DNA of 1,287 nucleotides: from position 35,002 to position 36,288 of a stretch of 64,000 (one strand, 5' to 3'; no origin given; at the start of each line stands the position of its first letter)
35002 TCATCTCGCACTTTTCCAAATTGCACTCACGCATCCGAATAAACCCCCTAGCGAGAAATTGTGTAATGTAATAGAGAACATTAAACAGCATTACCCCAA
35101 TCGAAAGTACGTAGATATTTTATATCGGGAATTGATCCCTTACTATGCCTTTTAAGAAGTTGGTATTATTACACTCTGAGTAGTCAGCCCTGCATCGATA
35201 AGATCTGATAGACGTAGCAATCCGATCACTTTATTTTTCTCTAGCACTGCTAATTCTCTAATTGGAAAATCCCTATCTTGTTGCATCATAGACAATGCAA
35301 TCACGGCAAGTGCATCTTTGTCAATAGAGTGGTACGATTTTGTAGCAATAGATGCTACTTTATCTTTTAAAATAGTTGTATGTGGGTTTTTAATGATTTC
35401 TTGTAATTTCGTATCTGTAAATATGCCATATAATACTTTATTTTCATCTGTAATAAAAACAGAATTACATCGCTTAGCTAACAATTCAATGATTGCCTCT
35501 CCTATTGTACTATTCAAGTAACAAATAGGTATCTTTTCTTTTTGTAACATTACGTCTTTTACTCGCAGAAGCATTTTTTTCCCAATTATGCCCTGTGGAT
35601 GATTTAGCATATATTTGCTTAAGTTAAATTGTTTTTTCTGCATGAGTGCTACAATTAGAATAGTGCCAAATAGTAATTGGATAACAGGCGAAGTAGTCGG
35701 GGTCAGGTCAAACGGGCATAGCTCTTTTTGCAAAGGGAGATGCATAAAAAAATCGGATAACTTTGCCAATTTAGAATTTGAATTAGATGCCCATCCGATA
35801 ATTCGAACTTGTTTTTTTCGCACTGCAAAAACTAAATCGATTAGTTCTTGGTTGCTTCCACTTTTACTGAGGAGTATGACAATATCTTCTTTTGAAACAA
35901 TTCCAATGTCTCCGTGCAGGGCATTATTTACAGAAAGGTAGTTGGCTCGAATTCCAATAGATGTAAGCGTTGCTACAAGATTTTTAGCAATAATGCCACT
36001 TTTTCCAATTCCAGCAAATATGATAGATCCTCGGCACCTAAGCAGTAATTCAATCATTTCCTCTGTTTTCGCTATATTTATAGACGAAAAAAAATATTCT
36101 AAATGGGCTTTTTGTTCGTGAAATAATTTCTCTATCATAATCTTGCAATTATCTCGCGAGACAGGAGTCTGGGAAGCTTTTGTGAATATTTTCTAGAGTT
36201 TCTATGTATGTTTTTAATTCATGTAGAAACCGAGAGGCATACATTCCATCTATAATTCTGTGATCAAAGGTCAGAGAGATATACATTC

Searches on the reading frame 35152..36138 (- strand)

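Call 32: search_protein_families(library=pfam, proteins=[window:35152-36138:-], max_evalue=0.001)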
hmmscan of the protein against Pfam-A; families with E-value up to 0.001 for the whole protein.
window:35152-36138:- (328 aa): 3 families
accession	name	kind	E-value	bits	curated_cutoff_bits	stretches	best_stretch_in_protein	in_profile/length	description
PF01380.27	SIS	-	4.9e-17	62.4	25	1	33-161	2-128/131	SIS domain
PF00571.33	CBS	-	4.8e-13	49.7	24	2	261-316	1-54/57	CBS domain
PF13580.11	SIS_2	-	6.8e-05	23.4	27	0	81-117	101-137/138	SIS domain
